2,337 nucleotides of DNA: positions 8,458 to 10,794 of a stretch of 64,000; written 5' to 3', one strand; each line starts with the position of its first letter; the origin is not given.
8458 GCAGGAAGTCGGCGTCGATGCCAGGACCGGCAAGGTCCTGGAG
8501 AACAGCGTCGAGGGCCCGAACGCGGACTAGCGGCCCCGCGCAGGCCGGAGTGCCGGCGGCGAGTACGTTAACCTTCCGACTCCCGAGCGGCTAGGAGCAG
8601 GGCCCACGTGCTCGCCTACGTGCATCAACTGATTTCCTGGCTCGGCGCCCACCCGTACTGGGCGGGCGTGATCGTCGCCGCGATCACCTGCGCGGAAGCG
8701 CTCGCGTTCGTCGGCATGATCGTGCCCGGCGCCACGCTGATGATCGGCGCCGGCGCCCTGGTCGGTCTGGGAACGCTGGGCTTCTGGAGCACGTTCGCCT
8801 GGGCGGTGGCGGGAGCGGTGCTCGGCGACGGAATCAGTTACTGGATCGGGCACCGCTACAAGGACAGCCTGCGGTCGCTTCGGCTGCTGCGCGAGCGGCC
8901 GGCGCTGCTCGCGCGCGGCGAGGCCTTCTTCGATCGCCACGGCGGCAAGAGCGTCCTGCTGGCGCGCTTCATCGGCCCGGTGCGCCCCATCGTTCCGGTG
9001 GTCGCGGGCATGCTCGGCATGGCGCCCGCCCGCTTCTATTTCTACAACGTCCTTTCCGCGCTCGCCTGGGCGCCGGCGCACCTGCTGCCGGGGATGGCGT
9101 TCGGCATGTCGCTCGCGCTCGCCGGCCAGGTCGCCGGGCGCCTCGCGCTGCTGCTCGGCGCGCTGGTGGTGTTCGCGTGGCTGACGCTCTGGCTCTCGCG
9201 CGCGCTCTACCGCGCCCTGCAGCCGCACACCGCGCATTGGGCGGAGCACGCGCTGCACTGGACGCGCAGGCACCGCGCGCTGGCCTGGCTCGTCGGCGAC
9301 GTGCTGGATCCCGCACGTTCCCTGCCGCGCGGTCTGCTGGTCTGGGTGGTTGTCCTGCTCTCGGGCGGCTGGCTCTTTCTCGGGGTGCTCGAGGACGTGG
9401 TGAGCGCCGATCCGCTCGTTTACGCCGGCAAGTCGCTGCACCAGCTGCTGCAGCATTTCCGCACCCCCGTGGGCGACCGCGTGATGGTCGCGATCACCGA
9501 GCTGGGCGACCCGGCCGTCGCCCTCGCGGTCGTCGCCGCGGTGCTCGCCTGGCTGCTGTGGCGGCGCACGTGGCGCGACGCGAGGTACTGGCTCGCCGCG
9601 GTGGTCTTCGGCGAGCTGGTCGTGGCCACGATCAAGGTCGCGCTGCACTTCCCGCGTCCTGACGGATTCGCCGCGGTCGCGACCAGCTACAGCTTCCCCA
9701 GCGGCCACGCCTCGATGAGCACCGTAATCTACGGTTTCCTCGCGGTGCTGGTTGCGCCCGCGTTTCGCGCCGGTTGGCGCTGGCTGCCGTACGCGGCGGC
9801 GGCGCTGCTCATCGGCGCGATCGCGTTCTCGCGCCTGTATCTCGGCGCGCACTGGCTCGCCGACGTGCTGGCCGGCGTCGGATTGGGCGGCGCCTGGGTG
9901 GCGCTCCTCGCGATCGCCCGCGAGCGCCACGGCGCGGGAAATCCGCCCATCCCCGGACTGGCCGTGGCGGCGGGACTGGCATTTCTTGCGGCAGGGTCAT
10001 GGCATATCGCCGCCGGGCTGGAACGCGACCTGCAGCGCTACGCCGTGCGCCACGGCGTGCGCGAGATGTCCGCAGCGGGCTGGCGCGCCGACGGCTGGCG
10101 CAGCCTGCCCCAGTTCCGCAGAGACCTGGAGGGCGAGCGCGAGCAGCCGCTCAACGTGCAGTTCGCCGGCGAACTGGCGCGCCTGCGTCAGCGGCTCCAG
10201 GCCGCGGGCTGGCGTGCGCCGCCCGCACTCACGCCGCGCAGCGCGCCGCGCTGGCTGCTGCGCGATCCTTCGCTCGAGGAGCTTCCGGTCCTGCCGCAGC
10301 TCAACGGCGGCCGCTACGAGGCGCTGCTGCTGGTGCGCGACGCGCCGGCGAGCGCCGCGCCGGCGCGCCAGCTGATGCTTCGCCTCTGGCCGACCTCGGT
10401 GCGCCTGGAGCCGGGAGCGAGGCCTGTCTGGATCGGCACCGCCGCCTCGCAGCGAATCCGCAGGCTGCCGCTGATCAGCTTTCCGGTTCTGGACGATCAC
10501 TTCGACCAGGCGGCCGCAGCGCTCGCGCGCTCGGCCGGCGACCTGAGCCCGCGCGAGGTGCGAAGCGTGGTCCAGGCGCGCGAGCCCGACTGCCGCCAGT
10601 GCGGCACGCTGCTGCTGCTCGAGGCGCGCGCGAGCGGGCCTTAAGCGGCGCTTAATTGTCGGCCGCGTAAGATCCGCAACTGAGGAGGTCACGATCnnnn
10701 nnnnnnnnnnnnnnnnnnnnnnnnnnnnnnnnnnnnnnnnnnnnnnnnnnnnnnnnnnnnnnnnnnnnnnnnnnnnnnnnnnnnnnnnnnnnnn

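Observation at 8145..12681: Twin PmrA/BasR-like boxes tie PepSY, the DedA-PAP2-LssY fusion and the two-component system into one autoregulated module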

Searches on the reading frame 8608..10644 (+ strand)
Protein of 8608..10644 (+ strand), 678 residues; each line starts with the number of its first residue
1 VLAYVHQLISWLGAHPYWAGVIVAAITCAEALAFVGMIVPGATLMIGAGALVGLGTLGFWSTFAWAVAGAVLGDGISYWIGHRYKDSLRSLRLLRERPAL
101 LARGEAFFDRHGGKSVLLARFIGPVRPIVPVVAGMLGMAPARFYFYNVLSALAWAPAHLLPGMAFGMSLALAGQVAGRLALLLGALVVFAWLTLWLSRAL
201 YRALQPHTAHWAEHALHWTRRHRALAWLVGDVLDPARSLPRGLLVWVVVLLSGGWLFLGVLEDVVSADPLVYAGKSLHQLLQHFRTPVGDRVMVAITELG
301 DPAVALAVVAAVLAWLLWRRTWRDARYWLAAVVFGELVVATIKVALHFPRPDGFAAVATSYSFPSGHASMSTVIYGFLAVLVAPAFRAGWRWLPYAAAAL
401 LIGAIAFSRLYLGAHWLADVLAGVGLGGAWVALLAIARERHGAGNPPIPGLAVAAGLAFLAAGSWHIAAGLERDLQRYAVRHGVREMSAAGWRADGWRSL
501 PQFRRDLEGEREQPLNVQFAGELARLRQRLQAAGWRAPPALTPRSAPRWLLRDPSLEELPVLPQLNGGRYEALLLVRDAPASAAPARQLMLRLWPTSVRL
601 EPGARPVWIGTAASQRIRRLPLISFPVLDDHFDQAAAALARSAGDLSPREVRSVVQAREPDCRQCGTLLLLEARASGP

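Call 3: search_protein_families(library=pfam, proteins=[window:8608-10644:+])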
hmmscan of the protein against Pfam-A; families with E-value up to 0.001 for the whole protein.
window:8608-10644:+ (678 aa): 3 families
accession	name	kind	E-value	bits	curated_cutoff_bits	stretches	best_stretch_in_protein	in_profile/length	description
PF09335.16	VTT_dom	-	1.8e-19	70.9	33.9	1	39-162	1-121/123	VTT domain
PF14067.11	LssY_C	-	6.2e-14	52.5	25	1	497-614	1-121/188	LssY C-terminus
PF01569.27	PAP2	-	1.7e-13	50.9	27.2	1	329-437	6-124/130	PAP2 superfamily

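Call 9: search_protein_families(library=ncbifam, proteins=[window:8608-10644:+], max_evalue=0.00001)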
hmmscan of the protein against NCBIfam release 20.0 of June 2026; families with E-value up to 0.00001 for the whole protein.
window:8608-10644:+ (678 aa): 3 families
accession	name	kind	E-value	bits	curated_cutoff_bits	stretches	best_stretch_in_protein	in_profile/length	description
NF008102.0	PRK10847.1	equivalog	5.3e-19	68.9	236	1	16-189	26-198/219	DedA family protein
NF047884.1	UdeprDiPSep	equivalog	9.6e-12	45.2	250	1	269-437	21-185/188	undecaprenyl-diphosphatase SepP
NF052604.1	UndecprPTUtpABac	equivalog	9.5e-11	42.1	250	1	37-180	27-172/198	undecaprenyl phosphate transporter UptA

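Call 11: find_homologous_proteins(query=window:8608-10644:+, max_evalue=1e-20)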
Query window:8608-10644:+ (678 aa): 1530 proteins with E <= 1e-20 among 8000 candidates; the best 120 are listed.
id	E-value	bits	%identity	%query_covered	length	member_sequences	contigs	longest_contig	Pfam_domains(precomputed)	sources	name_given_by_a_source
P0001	0.0e+0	1489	100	100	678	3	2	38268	PF14067.12,PF01569.28,PF09335.17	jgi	-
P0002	0.0e+0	1305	87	100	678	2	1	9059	PF14067.12,PF01569.28,PF09335.17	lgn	-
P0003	0.0e+0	1296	85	100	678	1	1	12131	PF14067.12,PF01569.28,PF09335.17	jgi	jgi:membrane protein DedA with SNARE-associated domain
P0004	0.0e+0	1244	83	100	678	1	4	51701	PF14067.12,PF01569.28,PF09335.17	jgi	jgi:membrane protein DedA with SNARE-associated domain/membrane-associated phospholipid phosphatase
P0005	0.0e+0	1227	81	99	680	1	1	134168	PF14067.12,PF01569.28,PF09335.17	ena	-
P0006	0.0e+0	1217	81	99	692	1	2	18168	PF14067.12,PF01569.28,PF09335.17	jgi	jgi:membrane protein DedA with SNARE-associated domain/membrane-associated phospholipid phosphatase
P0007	0.0e+0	1213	80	100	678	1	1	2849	PF14067.12,PF01569.28,PF09335.17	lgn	-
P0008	0.0e+0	1194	80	100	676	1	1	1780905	PF14067.12,PF01569.28,PF09335.17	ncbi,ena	-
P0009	0.0e+0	1169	77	100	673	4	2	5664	PF14067.12,PF01569.28,PF09335.17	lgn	-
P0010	0.0e+0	1093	73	100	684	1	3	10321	PF14067.12,PF01569.28,PF09335.17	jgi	-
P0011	0.0e+0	1050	73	99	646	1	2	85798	PF14067.12,PF01569.28,PF09335.17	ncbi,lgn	-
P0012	3.3e-289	979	72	94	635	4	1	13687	PF14067.12,PF01569.28,PF09335.17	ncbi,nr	ncbi:MAG: VTT domain-containing protein, partial [Betaproteobacteria bacterium]|nr:VTT domain-contai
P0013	2.3e-279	947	66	100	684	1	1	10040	PF14067.12,PF01569.28,PF09335.17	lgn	-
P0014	1.4e-271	921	64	99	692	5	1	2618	PF14067.12,PF01569.28,PF09335.17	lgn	-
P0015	3.1e-266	903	62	100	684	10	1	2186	PF14067.12,PF01569.28,PF09335.17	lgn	-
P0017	6.5e-253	859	61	98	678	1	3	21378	PF14067.12,PF01569.28,PF09335.17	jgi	-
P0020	6.0e-247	839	61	98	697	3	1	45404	PF14067.12,PF01569.28,PF09335.17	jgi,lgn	-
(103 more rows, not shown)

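Call 14: find_related_loci(query=A1, collection=genome_contigs, flank=10000)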
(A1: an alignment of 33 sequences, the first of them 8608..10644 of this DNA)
Query A1 (678 aa) in genome_contigs; peptide patterns used: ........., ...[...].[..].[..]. (x = any residue, [..] = any of these).
600 stretches matched a pattern (row limit reached: there are more); 593 encode a relative of the query (tblastn E <= 1e-3); the best 80 are kept; 80 distinct loci.
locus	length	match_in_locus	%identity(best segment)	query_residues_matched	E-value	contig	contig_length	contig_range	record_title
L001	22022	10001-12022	87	2-675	0e+0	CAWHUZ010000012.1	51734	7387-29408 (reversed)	MAG: uncultured beta proteobacterium isolate MFD02416.bin.2.181 genome assembly, contig: contig_3156, whole genome shotg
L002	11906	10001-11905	72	1-637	0e+0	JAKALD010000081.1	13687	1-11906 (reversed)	MAG: Proteobacteria bacterium isolate WY5.bin10 NODE_7552_length_13687_cov_1.660398, whole genome shotgun sequence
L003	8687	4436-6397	62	1-657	0e+0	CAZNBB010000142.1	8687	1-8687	MAG TPA_asm: uncultured Gammaproteobacteria bacterium isolate binchicken_co129_755 genome assembly, contig: NODE_26517_l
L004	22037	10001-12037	62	1-677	0e+0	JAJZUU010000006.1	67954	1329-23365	MAG: Proteobacteria bacterium isolate SKS4.bin47 NODE_629_length_67954_cov_6.437112, whole genome shotgun sequence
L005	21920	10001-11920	57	1-635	0e+0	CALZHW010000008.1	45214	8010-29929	MAG: uncultured Ectothiorhodospiraceae bacterium isolate FCS_M_Gamma_062.3 genome assembly, contig: NODE_41_length_45214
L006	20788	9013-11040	51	1-674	0e+0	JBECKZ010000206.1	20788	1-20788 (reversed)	MAG: Thiohalomonadales bacterium isolate ETDI88 k127_2574691, whole genome shotgun sequence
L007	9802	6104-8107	57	1-670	0e+0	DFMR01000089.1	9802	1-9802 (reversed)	MAG TPA_asm: Proteobacteria bacterium UBA3588 UBA3588_contig_1013, whole genome shotgun sequence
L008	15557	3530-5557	50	1-671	0e+0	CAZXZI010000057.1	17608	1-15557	MAG TPA_asm: uncultured Ectothiorhodospiraceae bacterium isolate binchicken_co253_195 genome assembly, contig: NODE_1872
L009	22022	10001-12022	53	5-674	0e+0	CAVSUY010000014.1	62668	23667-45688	MAG: uncultured Gammaproteobacteria bacterium isolate MFD05684.bin.1.344 genome assembly, contig: contig_50292, whole ge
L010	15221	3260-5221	52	5-664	0e+0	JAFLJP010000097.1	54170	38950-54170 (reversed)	MAG: Gammaproteobacteria bacterium isolate MC-02 c_000000274957, whole genome shotgun sequence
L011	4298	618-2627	53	5-671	0e+0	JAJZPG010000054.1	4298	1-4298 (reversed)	MAG: Proteobacteria bacterium isolate SKS1.bin116 NODE_36861_length_4298_cov_12.643251, whole genome shotgun sequence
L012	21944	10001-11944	50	4-651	0e+0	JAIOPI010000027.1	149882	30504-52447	MAG: Lentisphaerae bacterium isolate LakeFargette_0920_ALND_MAG_66_32 LacPavin_0920_ALND_scaffold_584827, whole genome s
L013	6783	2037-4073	54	3-672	0e+0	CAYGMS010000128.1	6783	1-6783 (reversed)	MAG TPA_asm: uncultured Thiobacillus sp. isolate ERP113451_co4_95 genome assembly, contig: NODE_8478_length_6783_cov_6.6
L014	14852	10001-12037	54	3-672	0e+0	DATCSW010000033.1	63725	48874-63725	MAG TPA_asm: Thiobacillus sp. isolate SMAG_U7315 k141_126837, whole genome shotgun sequence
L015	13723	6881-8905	47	5-671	1e-180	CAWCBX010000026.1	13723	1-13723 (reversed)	MAG: uncultured Gammaproteobacteria bacterium isolate MFD03551.bin.3.55 genome assembly, contig: contig_102542, whole ge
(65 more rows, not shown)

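Call 23: find_encoding_contigs(protein=P0008, flank=10000, max_places=3)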
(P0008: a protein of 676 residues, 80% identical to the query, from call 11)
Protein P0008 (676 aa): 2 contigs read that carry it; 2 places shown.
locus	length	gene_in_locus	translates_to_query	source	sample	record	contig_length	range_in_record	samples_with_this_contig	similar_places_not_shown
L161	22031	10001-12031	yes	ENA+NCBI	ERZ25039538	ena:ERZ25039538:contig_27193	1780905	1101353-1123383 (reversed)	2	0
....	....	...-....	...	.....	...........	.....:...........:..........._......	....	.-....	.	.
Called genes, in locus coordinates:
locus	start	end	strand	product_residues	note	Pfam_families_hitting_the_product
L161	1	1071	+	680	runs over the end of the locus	PF07715:Plug, PF00593:TonB_dep_Rec_b-barrel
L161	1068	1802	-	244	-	PF00106:adh_short, PF08659:KR, PF13561:adh_short_C2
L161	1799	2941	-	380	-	PF02771:Acyl-CoA_dh_N, PF02770:Acyl-CoA_dh_M, PF00441:Acyl-CoA_dh_1, PF08028:Acyl-CoA_dh_2, PF22924:ACOX_C_alpha1 (weak)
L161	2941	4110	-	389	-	PF07690:MFS_1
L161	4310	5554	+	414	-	PF02321:OEP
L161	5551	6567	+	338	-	PF25919:BSH_CusB (faint), PF25989:YknX_C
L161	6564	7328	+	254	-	PF00873:ACR_tran (weak)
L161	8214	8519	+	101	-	PF00873:ACR_tran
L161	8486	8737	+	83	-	-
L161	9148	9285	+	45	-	-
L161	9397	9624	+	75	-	-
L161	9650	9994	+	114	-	PF03413:PepSY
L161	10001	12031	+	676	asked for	PF09335:VTT_dom, PF01569:PAP2, PF14067:LssY_C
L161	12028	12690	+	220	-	PF00072:Response_reg, PF00486:Trans_reg_C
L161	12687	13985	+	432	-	PF08521:2CSK_N (faint), PF26769:HAMP_PhoQ (weak), PF00512:HisKA, PF02518:HATPase_c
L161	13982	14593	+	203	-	PF01569:PAP2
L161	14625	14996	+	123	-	-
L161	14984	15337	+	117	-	PF07883:Cupin_2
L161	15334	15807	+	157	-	PF01220:DHquinase_II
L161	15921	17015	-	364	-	PF06808:DctM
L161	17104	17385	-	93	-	PF04290:DctQ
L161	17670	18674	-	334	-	PF03480:DctP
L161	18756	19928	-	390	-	PF01546:Peptidase_M20, PF07687:M20_dimer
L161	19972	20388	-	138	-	-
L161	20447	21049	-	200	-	PF00034:Cytochrom_C (weak), PF13442:Cytochrome_CBB3 (faint), PF00034:Cytochrom_C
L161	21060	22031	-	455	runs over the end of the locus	-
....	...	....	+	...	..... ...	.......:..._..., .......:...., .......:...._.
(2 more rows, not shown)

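Call 24: find_encoding_contigs(protein=P0005, flank=10000, max_places=3)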
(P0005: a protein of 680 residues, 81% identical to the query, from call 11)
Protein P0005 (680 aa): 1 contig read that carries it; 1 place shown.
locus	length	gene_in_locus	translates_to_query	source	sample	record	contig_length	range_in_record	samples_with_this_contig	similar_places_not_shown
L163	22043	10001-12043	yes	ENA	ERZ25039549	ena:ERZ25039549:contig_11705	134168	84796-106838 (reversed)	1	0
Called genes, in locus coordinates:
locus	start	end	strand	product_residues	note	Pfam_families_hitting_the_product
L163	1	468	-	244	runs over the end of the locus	PF00106:adh_short, PF08659:KR, PF13561:adh_short_C2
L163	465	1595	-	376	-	PF02771:Acyl-CoA_dh_N, PF02770:Acyl-CoA_dh_M, PF00441:Acyl-CoA_dh_1, PF08028:Acyl-CoA_dh_2, PF22924:ACOX_C_alpha1 (weak)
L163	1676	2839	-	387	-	PF07690:MFS_1, PF13347:MFS_2 (faint)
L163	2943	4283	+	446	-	PF02321:OEP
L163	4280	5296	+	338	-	PF25973:BSH_CzcB, PF25989:YknX_C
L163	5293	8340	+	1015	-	PF00873:ACR_tran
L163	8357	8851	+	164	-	-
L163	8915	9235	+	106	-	PF03413:PepSY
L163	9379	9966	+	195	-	PF13649:Methyltransf_25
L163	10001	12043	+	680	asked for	PF09335:VTT_dom, PF01569:PAP2, PF14067:LssY_C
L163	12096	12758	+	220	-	PF00072:Response_reg, PF00486:Trans_reg_C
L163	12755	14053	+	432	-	PF26769:HAMP_PhoQ, PF00512:HisKA, PF02518:HATPase_c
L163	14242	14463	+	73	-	PF09360:zf-CDGSH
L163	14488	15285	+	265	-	PF02649:GCHY-1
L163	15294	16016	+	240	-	PF00175:NAD_binding_1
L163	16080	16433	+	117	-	PF00190:Cupin_1, PF07883:Cupin_2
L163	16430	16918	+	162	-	PF01220:DHquinase_II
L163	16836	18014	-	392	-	PF01546:Peptidase_M20, PF07687:M20_dimer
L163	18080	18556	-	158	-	-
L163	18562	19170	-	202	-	PF00034:Cytochrom_C (weak), PF13442:Cytochrome_CBB3 (faint), PF00034:Cytochrom_C (weak)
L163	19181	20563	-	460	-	-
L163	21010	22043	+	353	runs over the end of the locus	PF00034:Cytochrom_C (faint), PF13442:Cytochrome_CBB3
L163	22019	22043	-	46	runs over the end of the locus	-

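Call 25: find_encoding_contigs(protein=P0003, flank=10000, max_places=3)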
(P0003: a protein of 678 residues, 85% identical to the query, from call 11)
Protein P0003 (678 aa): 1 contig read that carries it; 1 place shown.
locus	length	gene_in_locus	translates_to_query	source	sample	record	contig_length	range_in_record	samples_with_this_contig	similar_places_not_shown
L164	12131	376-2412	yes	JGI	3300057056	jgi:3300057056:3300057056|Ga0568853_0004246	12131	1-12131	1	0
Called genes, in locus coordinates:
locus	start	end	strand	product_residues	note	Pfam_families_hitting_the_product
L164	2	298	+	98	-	?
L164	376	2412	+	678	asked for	PF09335:VTT_dom, PF01569:PAP2, PF14067:LssY_C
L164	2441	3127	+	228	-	PF00072:Response_reg, PF00486:Trans_reg_C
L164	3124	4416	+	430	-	PF26769:HAMP_PhoQ, PF00512:HisKA, PF02518:HATPase_c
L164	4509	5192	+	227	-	PF01569:PAP2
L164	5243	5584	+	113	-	PF00190:Cupin_1 (weak), PF07883:Cupin_2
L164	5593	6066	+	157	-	PF01220:DHquinase_II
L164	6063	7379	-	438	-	PF06808:DctM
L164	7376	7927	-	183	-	PF04290:DctQ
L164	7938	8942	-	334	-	PF03480:DctP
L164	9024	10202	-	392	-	PF01546:Peptidase_M20, PF07687:M20_dimer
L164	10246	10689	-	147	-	-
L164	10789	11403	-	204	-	PF13442:Cytochrome_CBB3 (faint), PF00034:Cytochrom_C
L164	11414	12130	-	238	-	?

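Call 26: find_encoding_contigs(protein=P0006, flank=10000, max_places=3)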
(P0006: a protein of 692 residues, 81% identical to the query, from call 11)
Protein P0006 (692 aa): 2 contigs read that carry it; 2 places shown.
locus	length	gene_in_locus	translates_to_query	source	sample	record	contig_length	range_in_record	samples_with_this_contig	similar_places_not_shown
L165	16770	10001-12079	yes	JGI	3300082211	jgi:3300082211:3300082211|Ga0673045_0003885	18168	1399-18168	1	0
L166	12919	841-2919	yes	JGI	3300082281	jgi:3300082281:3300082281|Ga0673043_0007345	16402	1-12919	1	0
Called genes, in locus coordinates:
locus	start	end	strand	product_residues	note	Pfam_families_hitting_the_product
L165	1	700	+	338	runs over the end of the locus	PF25989:YknX_C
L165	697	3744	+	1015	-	PF00873:ACR_tran, PF03176:MMPL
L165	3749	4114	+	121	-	-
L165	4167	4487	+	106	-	PF03413:PepSY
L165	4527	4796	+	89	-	PF03413:PepSY (weak)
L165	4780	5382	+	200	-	PF08241:Methyltransf_11 (weak), PF08242:Methyltransf_12 (weak), PF13649:Methyltransf_25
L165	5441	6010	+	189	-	-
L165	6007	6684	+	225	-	PF00005:ABC_tran, PF02463:SMC_N (faint), PF13304:AAA_21 (faint)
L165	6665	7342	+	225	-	PF00005:ABC_tran, PF13304:AAA_21 (faint)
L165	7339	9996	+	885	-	PF12704:MacB_PCD, PF02687:FtsX (weak), PF12704:MacB_PCD (weak), PF02687:FtsX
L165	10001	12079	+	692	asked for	PF09335:VTT_dom, PF01569:PAP2, PF14067:LssY_C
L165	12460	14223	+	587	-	-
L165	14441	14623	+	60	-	-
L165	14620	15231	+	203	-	PF01569:PAP2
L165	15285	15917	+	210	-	PF00072:Response_reg, PF00486:Trans_reg_C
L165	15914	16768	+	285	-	?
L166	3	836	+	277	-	PF02687:FtsX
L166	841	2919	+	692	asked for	PF09335:VTT_dom, PF01569:PAP2, PF14067:LssY_C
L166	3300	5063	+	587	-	-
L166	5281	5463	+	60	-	-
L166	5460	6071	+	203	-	PF01569:PAP2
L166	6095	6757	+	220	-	PF00072:Response_reg, PF00486:Trans_reg_C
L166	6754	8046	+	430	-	PF26769:HAMP_PhoQ, PF00512:HisKA, PF02518:HATPase_c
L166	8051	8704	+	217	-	PF01569:PAP2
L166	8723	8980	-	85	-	-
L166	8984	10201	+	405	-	PF12704:MacB_PCD, PF02687:FtsX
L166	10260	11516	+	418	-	PF25917:BSH_RND, PF25944:Beta-barrel_RND (faint), PF25876:HH_MFP_RND, PF25954:Beta-barrel_RND_2, PF25990:Beta-barrel_YknX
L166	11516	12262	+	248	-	PF00005:ABC_tran, PF13304:AAA_21 (faint)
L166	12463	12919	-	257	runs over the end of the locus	PF01255:Prenyltransf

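Call 27: find_encoding_contigs(protein=P0011, flank=10000, max_places=3)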
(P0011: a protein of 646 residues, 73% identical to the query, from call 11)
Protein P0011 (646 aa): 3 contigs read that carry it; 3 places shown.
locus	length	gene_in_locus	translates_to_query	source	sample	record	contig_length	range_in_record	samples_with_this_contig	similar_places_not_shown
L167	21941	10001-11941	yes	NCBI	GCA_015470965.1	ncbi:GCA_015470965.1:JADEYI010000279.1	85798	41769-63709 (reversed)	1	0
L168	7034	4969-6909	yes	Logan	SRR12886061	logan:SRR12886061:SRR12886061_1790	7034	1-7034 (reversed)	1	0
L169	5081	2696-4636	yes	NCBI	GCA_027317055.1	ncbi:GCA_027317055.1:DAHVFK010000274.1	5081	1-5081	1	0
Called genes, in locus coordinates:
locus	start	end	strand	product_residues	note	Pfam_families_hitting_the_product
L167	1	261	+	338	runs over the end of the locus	PF25919:BSH_CusB (faint), PF25989:YknX_C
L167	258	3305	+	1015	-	PF00873:ACR_tran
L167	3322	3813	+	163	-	-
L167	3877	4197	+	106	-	PF03413:PepSY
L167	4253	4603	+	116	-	PF03413:PepSY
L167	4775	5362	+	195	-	PF13649:Methyltransf_25, PF08241:Methyltransf_11 (weak), PF08242:Methyltransf_12 (faint)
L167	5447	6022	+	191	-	-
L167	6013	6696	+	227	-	PF00005:ABC_tran, PF13191:AAA_16 (weak), PF13304:AAA_21 (faint)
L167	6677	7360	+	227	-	PF00005:ABC_tran, PF13304:AAA_21 (faint)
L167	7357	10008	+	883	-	PF12704:MacB_PCD (weak), PF02687:FtsX (weak), PF12704:MacB_PCD (weak), PF02687:FtsX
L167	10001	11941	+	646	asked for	PF09335:VTT_dom, PF01569:PAP2, PF14067:LssY_C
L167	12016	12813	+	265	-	PF03988:DUF347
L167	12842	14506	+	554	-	-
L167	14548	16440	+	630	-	PF02633:Creatininase, PF21783:YNCE, PF22494:choice_anch_I (faint)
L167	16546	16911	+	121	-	-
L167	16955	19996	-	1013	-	PF05567:T4P_PilY1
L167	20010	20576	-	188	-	PF14341:PilX_N (weak)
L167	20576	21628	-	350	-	PF16074:PilW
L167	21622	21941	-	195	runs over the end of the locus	PF07963:N_methyl (weak)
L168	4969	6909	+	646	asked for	PF09335:VTT_dom, PF01569:PAP2, PF14067:LssY_C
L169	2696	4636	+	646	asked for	PF09335:VTT_dom, PF01569:PAP2, PF14067:LssY_C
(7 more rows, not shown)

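Call 28: find_encoding_contigs(protein=P0010, flank=10000, max_places=3)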
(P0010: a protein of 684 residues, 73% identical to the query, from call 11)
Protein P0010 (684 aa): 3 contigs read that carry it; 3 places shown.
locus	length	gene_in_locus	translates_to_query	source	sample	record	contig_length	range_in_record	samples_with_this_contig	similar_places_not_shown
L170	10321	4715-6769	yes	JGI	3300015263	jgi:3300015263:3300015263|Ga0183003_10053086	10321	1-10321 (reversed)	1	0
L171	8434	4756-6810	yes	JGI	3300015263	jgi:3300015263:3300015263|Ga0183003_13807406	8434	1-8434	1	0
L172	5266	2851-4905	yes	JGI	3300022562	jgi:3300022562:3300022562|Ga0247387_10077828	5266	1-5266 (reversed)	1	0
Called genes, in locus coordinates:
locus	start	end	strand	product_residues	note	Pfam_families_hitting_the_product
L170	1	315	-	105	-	?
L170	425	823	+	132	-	PF13411:MerR_1, PF00376:MerR, PF09278:MerR-DNA-bind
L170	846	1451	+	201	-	PF00027:cNMP_binding, PF13545:HTH_Crp_2 (weak)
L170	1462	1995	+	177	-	-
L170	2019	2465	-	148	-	PF00376:MerR, PF13411:MerR_1, PF09278:MerR-DNA-bind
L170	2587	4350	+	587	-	PF00122:E1-E2_ATPase, PF00702:Hydrolase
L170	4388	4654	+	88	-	-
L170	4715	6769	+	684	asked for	PF09335:VTT_dom, PF01569:PAP2, PF14067:LssY_C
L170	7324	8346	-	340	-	PF12697:Abhydrolase_6, PF00561:Abhydrolase_1, PF12146:Hydrolase_4, PF00326:Peptidase_S9 (faint), PF01738:DLH (faint)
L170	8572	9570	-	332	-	PF04392:ABC_sub_bind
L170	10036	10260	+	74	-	-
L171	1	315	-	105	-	?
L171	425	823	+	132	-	PF13411:MerR_1, PF00376:MerR, PF09278:MerR-DNA-bind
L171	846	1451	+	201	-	PF00027:cNMP_binding, PF13545:HTH_Crp_2 (weak)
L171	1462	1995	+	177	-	-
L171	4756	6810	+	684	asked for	PF09335:VTT_dom, PF01569:PAP2, PF14067:LssY_C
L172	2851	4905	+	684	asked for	PF09335:VTT_dom, PF01569:PAP2, PF14067:LssY_C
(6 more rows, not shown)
